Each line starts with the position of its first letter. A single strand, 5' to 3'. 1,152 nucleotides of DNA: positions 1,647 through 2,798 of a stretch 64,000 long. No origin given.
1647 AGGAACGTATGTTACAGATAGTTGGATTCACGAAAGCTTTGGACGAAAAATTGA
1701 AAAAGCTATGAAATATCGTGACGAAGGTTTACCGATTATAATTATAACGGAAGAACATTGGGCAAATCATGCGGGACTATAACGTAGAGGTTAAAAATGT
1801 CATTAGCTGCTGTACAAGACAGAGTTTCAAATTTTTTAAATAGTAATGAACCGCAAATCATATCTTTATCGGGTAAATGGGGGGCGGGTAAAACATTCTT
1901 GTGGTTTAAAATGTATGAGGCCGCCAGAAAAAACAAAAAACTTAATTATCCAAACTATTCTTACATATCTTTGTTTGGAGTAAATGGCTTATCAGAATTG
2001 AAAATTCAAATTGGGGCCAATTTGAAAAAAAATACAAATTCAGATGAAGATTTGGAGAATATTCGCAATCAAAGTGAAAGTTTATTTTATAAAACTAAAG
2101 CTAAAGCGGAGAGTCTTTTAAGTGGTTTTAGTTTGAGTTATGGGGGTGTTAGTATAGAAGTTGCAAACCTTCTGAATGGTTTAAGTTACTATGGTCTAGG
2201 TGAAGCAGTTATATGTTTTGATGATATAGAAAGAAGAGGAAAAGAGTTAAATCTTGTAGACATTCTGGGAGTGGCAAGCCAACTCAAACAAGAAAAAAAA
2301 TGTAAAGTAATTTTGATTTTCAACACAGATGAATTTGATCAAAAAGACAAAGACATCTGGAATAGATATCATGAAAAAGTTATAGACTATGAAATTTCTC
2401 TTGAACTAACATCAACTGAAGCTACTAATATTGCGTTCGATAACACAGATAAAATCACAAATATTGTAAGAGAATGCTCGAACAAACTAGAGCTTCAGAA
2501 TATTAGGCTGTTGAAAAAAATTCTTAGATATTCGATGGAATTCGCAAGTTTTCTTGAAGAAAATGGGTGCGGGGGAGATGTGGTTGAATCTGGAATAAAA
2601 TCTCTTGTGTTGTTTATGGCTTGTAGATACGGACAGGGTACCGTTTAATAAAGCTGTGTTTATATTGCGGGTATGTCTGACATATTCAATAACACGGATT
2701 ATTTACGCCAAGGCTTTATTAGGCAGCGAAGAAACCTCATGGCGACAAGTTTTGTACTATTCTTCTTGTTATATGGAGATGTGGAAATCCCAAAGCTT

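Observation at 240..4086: Candidate multi-gene anti-phage/conflict cluster: Zn-ribbon-HEPN-like, BRCT, KAP-like NTPase, 3-TM protein, PD-(D/E)xK-like, XRE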

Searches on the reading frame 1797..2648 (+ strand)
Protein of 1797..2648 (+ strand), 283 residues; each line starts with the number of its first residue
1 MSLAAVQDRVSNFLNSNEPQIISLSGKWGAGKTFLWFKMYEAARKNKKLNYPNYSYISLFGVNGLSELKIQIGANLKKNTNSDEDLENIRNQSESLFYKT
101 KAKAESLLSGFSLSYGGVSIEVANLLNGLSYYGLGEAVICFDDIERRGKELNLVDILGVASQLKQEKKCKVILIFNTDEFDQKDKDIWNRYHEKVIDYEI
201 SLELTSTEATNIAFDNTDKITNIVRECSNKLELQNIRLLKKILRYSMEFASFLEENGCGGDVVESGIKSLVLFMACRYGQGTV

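Call 4: search_protein_families(library=pfam, proteins=[window:1797-2648:+], max_evalue=1)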
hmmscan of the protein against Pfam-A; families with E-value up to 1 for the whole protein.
window:1797-2648:+ (283 aa): 9 families
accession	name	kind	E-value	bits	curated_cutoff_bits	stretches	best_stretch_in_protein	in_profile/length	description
PF07693.20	KAP_NTPase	-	1.3e-06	28.4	20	1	11-236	9-257/293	KAP family P-loop domain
PF00931.28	NB-ARC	-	5.7e-06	26.2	23.5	1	8-103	6-89/248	NB-ARC domain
PF02367.23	TsaE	-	0.0079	16.6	26.6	1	16-60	18-62/128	Threonylcarbamoyl adenosine biosynthesis protein TsaE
PF05970.20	PIF1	-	0.013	15.5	25.9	1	6-48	9-51/223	PIF1-like helicase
PF13401.12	AAA_22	-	0.02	15.7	27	1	18-100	4-75/130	AAA domain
PF25199.1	nSTAND_NTPase5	-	0.048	13.9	34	0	5-36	27-58/145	Novel STAND NTPase 5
PF24883.2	NPHP3_N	-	0.069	13.8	24.8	1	10-48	12-51/164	Nephrocystin 3, N-terminal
PF13173.12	AAA_14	-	0.12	12.8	27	0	20-61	3-44/129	AAA domain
PF04851.21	ResIII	-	0.16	12.3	22.5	0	12-50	17-54/164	Type III restriction enzyme, res subunit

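Call 5: search_protein_families(library=padloc, proteins=[window:1797-2648:+], max_evalue=1)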
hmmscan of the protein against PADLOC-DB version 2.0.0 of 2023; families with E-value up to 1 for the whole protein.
window:1797-2648:+ (283 aa): 4 families
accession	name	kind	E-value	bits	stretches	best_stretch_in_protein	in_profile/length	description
PDLC05031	PDC-S49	-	2.1e-19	67.8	1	24-256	29-259/624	-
PDLC05029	PDC-S49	-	5.4e-10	36.7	1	23-244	27-249/619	-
PDLC04959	PDC-S20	-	0.0018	15.9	1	14-50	34-70/464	-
PDLC04476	PDC-M16A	-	0.0076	12.7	1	6-47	12-53/691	-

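Call 9: find_homologous_proteins(query=window:1797-2648:+)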
Query window:1797-2648:+ (283 aa): 7 proteins with E <= 0.001 among 1353 candidates.
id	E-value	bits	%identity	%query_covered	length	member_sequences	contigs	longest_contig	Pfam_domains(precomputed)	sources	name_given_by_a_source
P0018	3.1e-181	618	100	100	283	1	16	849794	PF07693.21,PF00931.29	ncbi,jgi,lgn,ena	-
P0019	1.7e-38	150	33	83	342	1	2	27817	PF07693.21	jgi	jgi:hypothetical protein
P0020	2.9e-28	117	34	85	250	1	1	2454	PF07693.21,PF13401.13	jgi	jgi:Cdc6-like AAA superfamily ATPase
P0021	7.0e-20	89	27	87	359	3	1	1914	PF07693.21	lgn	-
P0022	5.4e-19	87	31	86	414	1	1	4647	-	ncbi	ncbi:hypothetical protein BH24DEI2_BH24DEI2_18020 [soil metagenome]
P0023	2.9e-6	45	25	80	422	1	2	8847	PF07693.21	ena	-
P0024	3.0e-6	45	25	80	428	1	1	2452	PF07693.21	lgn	-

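Call 10: find_encoding_contigs(protein=P0018, flank=10000, max_places=6)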
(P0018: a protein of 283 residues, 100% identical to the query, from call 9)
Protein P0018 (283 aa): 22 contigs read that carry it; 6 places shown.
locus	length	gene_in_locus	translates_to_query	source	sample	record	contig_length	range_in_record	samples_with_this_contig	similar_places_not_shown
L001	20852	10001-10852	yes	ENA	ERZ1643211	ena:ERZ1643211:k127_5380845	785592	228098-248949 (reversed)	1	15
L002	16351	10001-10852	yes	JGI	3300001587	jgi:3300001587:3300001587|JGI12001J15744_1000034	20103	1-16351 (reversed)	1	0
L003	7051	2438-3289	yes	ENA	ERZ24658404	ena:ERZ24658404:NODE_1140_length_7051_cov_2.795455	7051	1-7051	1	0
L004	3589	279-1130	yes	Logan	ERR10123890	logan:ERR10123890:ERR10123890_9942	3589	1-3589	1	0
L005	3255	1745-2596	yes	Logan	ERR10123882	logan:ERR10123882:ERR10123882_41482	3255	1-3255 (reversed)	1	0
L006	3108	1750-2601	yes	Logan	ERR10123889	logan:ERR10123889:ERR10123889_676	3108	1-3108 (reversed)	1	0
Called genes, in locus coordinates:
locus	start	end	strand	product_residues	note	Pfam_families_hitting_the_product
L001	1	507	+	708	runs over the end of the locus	PF00403:HMA, PF00122:E1-E2_ATPase, PF00702:Hydrolase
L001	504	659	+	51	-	PF03597:FixS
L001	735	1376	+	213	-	PF13505:OMP_b-brl, PF03922:OmpW, PF10895:DUF2715 (faint)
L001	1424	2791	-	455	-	PF04055:Radical_SAM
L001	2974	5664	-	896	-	-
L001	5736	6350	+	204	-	PF04326:SLFN_AlbA_2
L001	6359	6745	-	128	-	-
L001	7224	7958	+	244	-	-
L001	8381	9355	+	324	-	-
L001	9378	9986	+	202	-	-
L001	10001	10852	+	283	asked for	PF00931:NB-ARC (weak), PF07693:KAP_NTPase (faint)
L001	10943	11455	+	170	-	-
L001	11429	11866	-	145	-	PF11645:PDDEXK_5 (weak)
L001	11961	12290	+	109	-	PF12844:HTH_19, PF13560:HTH_31, PF01381:HTH_3, PF13443:HTH_26 (weak)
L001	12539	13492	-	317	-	PF00072:Response_reg, PF00990:GGDEF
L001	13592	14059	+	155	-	-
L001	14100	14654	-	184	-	-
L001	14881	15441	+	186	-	-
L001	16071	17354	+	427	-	-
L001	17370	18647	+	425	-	PF00999:Na_H_Exchanger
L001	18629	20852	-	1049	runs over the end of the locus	PF00873:ACR_tran, PF03176:MMPL (faint)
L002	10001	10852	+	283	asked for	PF00931:NB-ARC (weak), PF07693:KAP_NTPase (faint)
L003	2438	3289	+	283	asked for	PF00931:NB-ARC (weak), PF07693:KAP_NTPase (faint)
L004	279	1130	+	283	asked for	PF00931:NB-ARC (weak), PF07693:KAP_NTPase (faint)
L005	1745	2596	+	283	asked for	PF00931:NB-ARC (weak), PF07693:KAP_NTPase (faint)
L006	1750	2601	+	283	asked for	PF00931:NB-ARC (weak), PF07693:KAP_NTPase (faint)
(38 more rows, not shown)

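Call 18: find_encoding_contigs(protein=P0019, flank=8000, max_places=3)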
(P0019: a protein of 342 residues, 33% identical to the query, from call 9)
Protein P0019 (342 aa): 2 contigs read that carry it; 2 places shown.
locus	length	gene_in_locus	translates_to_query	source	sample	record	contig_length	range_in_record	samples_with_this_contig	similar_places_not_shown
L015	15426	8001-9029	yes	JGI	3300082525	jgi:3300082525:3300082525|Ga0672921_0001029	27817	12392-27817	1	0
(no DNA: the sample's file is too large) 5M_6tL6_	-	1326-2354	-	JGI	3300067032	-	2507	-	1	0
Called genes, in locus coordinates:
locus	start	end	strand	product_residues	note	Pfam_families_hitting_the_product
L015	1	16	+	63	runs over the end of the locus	-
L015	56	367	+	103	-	PF19663:DUF6166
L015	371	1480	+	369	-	PF08240:ADH_N, PF16912:Glu_dehyd_C, PF00107:ADH_zinc_N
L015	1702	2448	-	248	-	PF00392:GntR, PF07729:FCD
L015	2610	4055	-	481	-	PF00083:Sugar_tr, PF07690:MFS_1, PF06779:MFS_4 (weak), PF07690:MFS_1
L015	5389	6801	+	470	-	PF19363:DUF5939, PF00211:Guanylate_cyc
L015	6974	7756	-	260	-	PF12686:DUF3800 (weak)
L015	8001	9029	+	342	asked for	PF07693:KAP_NTPase (faint)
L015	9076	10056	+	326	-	PF00296:Bac_luciferase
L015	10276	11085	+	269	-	PF00497:SBP_bac_3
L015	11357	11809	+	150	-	PF01047:MarR (weak), PF12802:MarR_2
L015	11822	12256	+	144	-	PF08592:Anthrone_oxy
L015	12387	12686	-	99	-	PF07110:EthD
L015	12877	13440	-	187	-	PF04828:GFA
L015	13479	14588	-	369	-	PF08240:ADH_N, PF00107:ADH_zinc_N, PF13602:ADH_zinc_N_2 (faint)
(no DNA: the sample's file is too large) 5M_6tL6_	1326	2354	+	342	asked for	PF07693:KAP_NTPase (faint)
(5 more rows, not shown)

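Call 21: search_protein_families(library=pfam, proteins=[L001:2974-5664:-, L001:7224-7958:+, L001:6359-6745:-], max_evalue=0.1)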
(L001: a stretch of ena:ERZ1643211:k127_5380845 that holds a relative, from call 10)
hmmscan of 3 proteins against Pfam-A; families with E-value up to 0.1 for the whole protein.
L001:2974-5664:- (896 aa): 0 families

L001:7224-7958:+ (244 aa): 0 families

L001:6359-6745:- (128 aa): 1 family
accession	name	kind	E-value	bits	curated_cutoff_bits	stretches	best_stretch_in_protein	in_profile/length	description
PF18602.6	Rap1a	-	0.0038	18.1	27.7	1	44-85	17-57/90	Rap1a immunity proteins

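Call 37: find_encoding_contigs(protein=P0023, flank=8000, max_places=3)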
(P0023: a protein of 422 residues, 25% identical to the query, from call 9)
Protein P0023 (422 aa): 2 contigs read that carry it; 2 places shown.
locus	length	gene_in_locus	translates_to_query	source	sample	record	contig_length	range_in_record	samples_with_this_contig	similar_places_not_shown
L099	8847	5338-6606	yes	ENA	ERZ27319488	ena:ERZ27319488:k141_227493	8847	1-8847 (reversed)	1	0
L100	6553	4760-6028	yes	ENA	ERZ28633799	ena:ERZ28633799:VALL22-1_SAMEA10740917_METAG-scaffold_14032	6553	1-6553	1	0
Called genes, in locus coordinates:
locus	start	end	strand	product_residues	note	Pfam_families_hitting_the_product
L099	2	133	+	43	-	?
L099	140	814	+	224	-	PF02223:Thymidylate_kin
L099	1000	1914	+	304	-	PF19952:DUF6414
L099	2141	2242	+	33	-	-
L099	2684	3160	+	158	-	-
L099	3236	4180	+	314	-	PF10987:DUF2806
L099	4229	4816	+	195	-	-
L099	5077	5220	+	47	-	-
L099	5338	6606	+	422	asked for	PF07693:KAP_NTPase (weak)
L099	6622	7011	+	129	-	-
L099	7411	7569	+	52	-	-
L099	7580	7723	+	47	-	-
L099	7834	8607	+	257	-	PF07819:PGAP1 (weak)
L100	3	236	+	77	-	?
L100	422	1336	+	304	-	PF19952:DUF6414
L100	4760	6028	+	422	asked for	PF07693:KAP_NTPase (weak)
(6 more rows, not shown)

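Call 38: find_encoding_contigs(protein=P0022, flank=8000, max_places=3)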
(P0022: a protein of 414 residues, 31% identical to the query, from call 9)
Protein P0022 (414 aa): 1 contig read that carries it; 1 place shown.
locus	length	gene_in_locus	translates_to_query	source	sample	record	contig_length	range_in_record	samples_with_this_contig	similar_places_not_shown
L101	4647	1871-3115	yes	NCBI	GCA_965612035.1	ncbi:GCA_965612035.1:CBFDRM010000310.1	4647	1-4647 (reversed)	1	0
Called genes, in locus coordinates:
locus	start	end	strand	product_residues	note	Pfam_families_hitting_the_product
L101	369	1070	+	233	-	PF00005:ABC_tran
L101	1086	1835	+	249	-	PF00106:adh_short, PF01370:Epimerase (weak), PF08659:KR (weak), PF13561:adh_short_C2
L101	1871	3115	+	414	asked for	-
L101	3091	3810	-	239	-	PF13358:DDE_3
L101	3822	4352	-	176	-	PF01527:HTH_Tnp_1 (weak), PF13384:HTH_23, PF13518:HTH_28 (weak), PF13551:HTH_29 (weak), PF13565:HTH_32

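Call 52: search_solved_structures(query=A4, max_evalue=1)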
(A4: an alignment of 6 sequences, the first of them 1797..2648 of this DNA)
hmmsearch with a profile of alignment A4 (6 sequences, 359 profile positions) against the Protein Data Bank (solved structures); distinct sequences matched with E-value up to 1: 17.
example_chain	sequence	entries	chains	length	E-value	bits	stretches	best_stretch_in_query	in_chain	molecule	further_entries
9w2m_E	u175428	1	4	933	0.00066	22.1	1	6-77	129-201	NLR family, pyrin domain containing 4F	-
12dl_MA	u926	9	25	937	0.00084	21.7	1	6-77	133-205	NLR family, pyrin domain containing 4F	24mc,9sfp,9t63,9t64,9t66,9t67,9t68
2mar_A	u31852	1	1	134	0.014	17.8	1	171-247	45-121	SXP/RAL-2 family protein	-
9ln6_A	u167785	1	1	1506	0.039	16.3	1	17-77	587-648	Maltose/maltodextrin-binding periplasmic protein,NACHT, LRR and PYD domains-containing pro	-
4m4w_J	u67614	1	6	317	0.07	15.4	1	7-54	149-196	Primosomal protein DnaI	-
9w2m_N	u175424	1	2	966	0.2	13.9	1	15-77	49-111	NACHT, LRR and PYD domains-containing protein 14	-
12dl_DA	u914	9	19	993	0.2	13.9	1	15-77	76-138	NACHT, LRR and PYD domains-containing protein 14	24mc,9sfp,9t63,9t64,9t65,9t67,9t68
9wsq_A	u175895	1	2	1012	0.2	13.9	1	15-77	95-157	NACHT, LRR and PYD domains-containing protein 14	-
9wsr_A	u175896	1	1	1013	0.2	13.9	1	15-77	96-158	NACHT, LRR and PYD domains-containing protein 14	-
3m6a_A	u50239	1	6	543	0.28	13.4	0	10-67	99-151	ATP-dependent protease La 1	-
1htw_A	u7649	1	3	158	0.35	13.1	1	12-54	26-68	HI0065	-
1fl9_A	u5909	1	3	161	0.36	13.1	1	12-54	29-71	HYPOTHETICAL PROTEIN HI0065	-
6n9a_E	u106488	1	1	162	0.51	12.6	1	9-45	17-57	tRNA threonylcarbamoyladenosine biosynthesis protein TsaE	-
6ef2_K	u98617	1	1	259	0.62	12.3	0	6-45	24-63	26S proteasome regulatory subunit 6B homolog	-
2w58_A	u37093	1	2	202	0.71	12.1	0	18-46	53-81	PRIMOSOME COMPONENT (HELICASE LOADER)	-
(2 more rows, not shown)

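Call 72: find_related_loci(query=A4, collection=viral_contigs, flank=8000)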
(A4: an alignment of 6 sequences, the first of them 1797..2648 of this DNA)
Query A4 (283 aa) in viral_contigs; peptide patterns used: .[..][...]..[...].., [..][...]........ (x = any residue, [..] = any of these).
256 stretches matched a pattern; 119 encode a relative of the query (tblastn E <= 1e-3); the best 80 are kept; 78 distinct loci.
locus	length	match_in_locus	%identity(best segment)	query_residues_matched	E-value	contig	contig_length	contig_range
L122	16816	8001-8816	35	1-282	2e-49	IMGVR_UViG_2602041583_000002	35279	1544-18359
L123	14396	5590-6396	35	1-272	7e-49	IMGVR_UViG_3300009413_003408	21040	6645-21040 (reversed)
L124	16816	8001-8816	34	1-278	7e-47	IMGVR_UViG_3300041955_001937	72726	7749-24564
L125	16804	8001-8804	36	1-278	2e-46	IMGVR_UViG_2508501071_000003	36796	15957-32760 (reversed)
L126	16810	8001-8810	34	1-278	7e-44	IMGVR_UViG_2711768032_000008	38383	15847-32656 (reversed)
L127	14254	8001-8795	34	1-273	5e-44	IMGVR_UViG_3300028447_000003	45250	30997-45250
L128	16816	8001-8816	32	1-282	5e-42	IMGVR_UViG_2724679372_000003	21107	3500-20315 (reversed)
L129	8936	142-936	31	1-273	8e-42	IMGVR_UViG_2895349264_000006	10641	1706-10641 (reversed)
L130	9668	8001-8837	32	1-280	2e-41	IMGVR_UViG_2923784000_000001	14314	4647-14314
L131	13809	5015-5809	33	1-273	4e-40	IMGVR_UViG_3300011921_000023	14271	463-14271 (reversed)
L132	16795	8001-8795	33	1-273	6e-40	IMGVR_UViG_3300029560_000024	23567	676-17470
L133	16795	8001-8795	33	1-273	6e-40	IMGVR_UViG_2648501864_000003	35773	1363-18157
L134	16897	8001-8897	30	1-279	4e-40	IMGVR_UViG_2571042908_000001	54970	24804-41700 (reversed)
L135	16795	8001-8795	33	1-273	3e-40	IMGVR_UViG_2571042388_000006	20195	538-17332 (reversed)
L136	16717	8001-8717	34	1-245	7e-40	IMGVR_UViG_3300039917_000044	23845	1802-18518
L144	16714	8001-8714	34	1-244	5e-39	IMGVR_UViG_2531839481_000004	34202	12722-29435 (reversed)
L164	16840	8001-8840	31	2-278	6e-31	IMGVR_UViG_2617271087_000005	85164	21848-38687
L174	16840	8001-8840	31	3-279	2e-29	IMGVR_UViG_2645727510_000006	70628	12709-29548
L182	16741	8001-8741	32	1-252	1e-37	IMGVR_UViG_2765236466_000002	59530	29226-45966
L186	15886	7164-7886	30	8-242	5e-27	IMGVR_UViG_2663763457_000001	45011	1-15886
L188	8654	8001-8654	24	5-243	5e-14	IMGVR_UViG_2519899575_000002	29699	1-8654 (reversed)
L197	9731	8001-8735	25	16-280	4e-9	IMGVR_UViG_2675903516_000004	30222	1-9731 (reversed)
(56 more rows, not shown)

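Call 77: search_protein_families(library=pfam, proteins=[L122:8001-9671:+, L131:5015-6679:+, L164:8004-9710:+, L188:1038-3089:-, L144:9712-10743:-, L182:10722-12488:-, L186:6076-6741:+, L174:7590-7949:+, L197:6923-7948:+], max_evalue=0.01)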
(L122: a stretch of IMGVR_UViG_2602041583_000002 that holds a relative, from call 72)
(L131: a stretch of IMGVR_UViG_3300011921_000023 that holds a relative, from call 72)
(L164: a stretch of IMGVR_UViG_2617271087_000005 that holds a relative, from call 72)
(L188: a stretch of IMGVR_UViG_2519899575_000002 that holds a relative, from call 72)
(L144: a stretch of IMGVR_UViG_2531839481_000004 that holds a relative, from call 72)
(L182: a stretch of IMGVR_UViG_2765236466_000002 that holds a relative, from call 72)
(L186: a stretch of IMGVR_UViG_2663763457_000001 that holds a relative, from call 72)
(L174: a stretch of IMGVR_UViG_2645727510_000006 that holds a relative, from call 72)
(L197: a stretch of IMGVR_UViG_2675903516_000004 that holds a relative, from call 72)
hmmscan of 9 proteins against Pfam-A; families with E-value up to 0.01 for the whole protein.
L122:8001-9671:+ (556 aa): 1 family
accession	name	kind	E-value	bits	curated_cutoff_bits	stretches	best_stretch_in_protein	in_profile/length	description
PF07693.20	KAP_NTPase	-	3.2e-06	27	20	1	19-228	20-257/293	KAP family P-loop domain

L131:5015-6679:+ (554 aa): 1 family
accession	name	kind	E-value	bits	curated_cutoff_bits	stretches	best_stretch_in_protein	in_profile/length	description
PF07693.20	KAP_NTPase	-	5.8e-06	26.2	20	1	10-211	11-240/293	KAP family P-loop domain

L164:8004-9710:+ (568 aa): 2 families
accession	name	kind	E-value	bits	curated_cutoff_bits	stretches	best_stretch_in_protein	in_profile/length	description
PF07693.20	KAP_NTPase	-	6.6e-06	26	20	1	18-258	22-282/293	KAP family P-loop domain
PF20720.3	nSTAND3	-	0.00076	19.6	27.2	0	15-67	16-61/155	Novel STAND NTPase 3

L188:1038-3089:- (683 aa): 2 families
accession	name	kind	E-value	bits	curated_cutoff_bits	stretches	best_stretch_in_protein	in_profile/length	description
PF05840.19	Phage_GPA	-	7.6e-109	364.1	31.4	1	136-459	2-321/321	Bacteriophage replication gene A protein (GPA)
PF23343.2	REP_ORF2-G2P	-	2.6e-06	28.1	27.8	1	358-455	19-98/99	Replication-associated protein ORF2/G2P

L144:9712-10743:- (343 aa): 1 family
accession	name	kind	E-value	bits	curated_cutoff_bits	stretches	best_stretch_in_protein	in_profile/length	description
PF04860.17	Phage_portal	-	2.4e-17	63.6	39.1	1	96-338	52-286/321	Phage portal protein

L182:10722-12488:- (588 aa): 6 families
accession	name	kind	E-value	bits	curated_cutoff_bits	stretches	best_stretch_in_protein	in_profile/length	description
PF03237.21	Terminase_6N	-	4.8e-60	203.3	22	1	162-382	1-214/215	Terminase large subunit, T4likevirus-type, N-terminal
PF17289.8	Terminase_6C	-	2.9e-45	154.5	22.6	1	410-571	1-154/155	Terminase RNaseH-like domain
PF06056.18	Terminase_5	-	1.5e-26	92.5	20.3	1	11-68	1-58/58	Putative ATPase subunit of terminase (gpP-like)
PF08281.18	Sigma70_r4_2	-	7e-06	26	25.7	1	13-46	15-49/54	Sigma-70, region 4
PF13384.12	HTH_23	-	0.00079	19.6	24.6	1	13-46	7-40/50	Homeodomain-like domain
PF13551.12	HTH_29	-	0.0024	18.4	28.1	1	13-46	1-35/64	Winged helix-turn helix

L186:6076-6741:+ (221 aa): 6 families
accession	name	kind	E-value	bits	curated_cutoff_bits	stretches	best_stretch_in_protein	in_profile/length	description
PF09140.17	MipZ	-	2.3e-15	57.1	20.7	1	4-133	2-151/262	ATPase MipZ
PF13614.12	AAA_31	-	3.3e-15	56.9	27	2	2-58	1-56/177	AAA domain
PF01656.29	CbiA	-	1.5e-08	35.1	25.4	1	5-145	1-81/125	CobQ/CobB/MinD/ParA nucleotide binding domain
PF10609.15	ParA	-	2.2e-07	31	27.1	1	2-43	3-43/246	NUBPL iron-transfer P-loop NTPase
PF07015.17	VirC1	-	2e-06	27.7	24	1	3-189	2-189/231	VirC1 protein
PF25199.1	nSTAND_NTPase5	-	0.0033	17.7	34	1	3-57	42-97/145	Novel STAND NTPase 5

L174:7590-7949:+ (119 aa): 0 families

L197:6923-7948:+ (341 aa): 2 families
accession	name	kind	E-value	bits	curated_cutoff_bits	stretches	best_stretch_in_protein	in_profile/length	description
PF24624.1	Int_N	-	2.8e-30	105.4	27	1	63-169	3-100/100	Phage integrase, N-terminal domain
PF00589.27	Phage_integrase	-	1.8e-24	86.9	27.1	2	265-325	113-171/172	Phage integrase family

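Call 78: search_protein_families(library=padloc, proteins=[L122:8001-9671:+, L131:5015-6679:+, L164:8004-9710:+, L188:1038-3089:-, L144:9712-10743:-, L182:10722-12488:-], max_evalue=0.001)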
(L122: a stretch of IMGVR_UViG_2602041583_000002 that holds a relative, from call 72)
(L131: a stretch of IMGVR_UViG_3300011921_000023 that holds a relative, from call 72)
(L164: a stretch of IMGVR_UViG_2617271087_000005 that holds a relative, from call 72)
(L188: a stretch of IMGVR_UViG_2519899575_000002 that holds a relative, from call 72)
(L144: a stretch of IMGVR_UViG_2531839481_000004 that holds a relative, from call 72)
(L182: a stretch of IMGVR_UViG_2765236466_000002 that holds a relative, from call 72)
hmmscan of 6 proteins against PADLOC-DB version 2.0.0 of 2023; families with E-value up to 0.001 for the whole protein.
L122:8001-9671:+ (556 aa): 2 families
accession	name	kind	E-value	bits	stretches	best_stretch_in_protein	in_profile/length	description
PDLC05031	PDC-S49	-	2.4e-26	90.7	1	23-412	28-423/624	-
PDLC05029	PDC-S49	-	5.3e-18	63.1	2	22-75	26-75/619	-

L131:5015-6679:+ (554 aa): 1 family
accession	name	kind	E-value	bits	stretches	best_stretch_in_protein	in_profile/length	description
PDLC05031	PDC-S49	-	6e-31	105.9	1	23-409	28-418/624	-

L164:8004-9710:+ (568 aa): 3 families
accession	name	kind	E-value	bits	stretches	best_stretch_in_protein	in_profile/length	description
PDLC05031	PDC-S49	-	2.1e-21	74.4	1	3-347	8-346/624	-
PDLC05029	PDC-S49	-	6.3e-15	53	2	4-78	8-83/619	-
PDLC05030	PDC-S49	-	7.6e-13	46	2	137-376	140-388/629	-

L188:1038-3089:- (683 aa): 0 families

L144:9712-10743:- (343 aa): 0 families

L182:10722-12488:- (588 aa): 0 families

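Call 101: search_protein_families(library=phrogs, proteins=[window:1797-2648:+], max_evalue=0.01)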
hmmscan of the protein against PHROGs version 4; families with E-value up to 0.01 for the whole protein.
window:1797-2648:+ (283 aa): 2 families
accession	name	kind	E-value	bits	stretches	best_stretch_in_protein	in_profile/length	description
phrog_4740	-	unknown function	4.6e-49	168.9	1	2-276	2-300/627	-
phrog_26618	-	unknown function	1.4e-16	61.2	1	7-186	5-164/592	-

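Call 102: search_protein_families(library=ncbifam, proteins=[window:1797-2648:+, L122:8001-9671:+], max_evalue=0.01)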
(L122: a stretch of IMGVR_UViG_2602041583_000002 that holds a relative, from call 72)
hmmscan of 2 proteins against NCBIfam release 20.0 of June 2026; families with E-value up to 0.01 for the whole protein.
window:1797-2648:+ (283 aa): 0 families

L122:8001-9671:+ (556 aa): 0 families

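Call 104: search_dna_similar(query=window:1797-2648:+, collection=phages, mode=protein, max_rows=15)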
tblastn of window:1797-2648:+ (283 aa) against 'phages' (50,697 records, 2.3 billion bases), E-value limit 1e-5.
Records with a match: 8; places in all: 8; records where one place covers at least 80% of the query: 4.
Best place of each record, by identity: <60% 8.
By first word of the organism name: Burkholderia 3; Campylobacter 3; Bacteriophage 1; Escherichia 1.
By host as written in the record: Burkholderia sp. 3; Helicobacter rodentium ATCC 700285 genome 1; Campylobacter jejuni subsp. jejuni 00-1597 1; Campylobacter jejuni subsp. jejuni 00-0949 1; Campylobacter jejuni L26 1; Escherichia coli strain SCU-175 1.
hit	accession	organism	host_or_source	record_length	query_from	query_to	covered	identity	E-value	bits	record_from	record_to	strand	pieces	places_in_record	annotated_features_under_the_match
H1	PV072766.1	Burkholderia phage vB_E253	Burkholderia sp.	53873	1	278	98%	28.2%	4e-25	110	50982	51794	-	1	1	hypothetical protein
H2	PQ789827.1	Burkholderia phage vB_PR2b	Burkholderia sp.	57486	1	278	98%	28.2%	4e-25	110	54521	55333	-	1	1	hypothetical protein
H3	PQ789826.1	Burkholderia phage vB_RY3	Burkholderia sp.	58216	1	278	98%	28.2%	4e-25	110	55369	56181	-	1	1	hypothetical protein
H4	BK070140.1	Bacteriophage sp.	Helicobacter rodentium ATCC 700285 ...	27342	9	245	84%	26.9%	6e-12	71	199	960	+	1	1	hypothetical protein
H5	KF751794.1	Campylobacter phage CJIE4-2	Campylobacter jejuni subsp. jejuni ...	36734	8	203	69%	26.9%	7e-13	74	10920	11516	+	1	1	KAP family P-loop domain protein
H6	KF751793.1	Campylobacter phage CJIE4-1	Campylobacter jejuni subsp. jejuni ...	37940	8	203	69%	26.9%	7e-13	74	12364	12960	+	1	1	KAP family P-loop domain protein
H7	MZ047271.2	Campylobacter phage PC10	Campylobacter jejuni L26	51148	8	203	69%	26.9%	7e-13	74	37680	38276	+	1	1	NTPase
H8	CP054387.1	Escherichia phage CMS-2020a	Escherichia coli strain SCU-175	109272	138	279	50%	36.1%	3e-13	76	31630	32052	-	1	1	record has no annotation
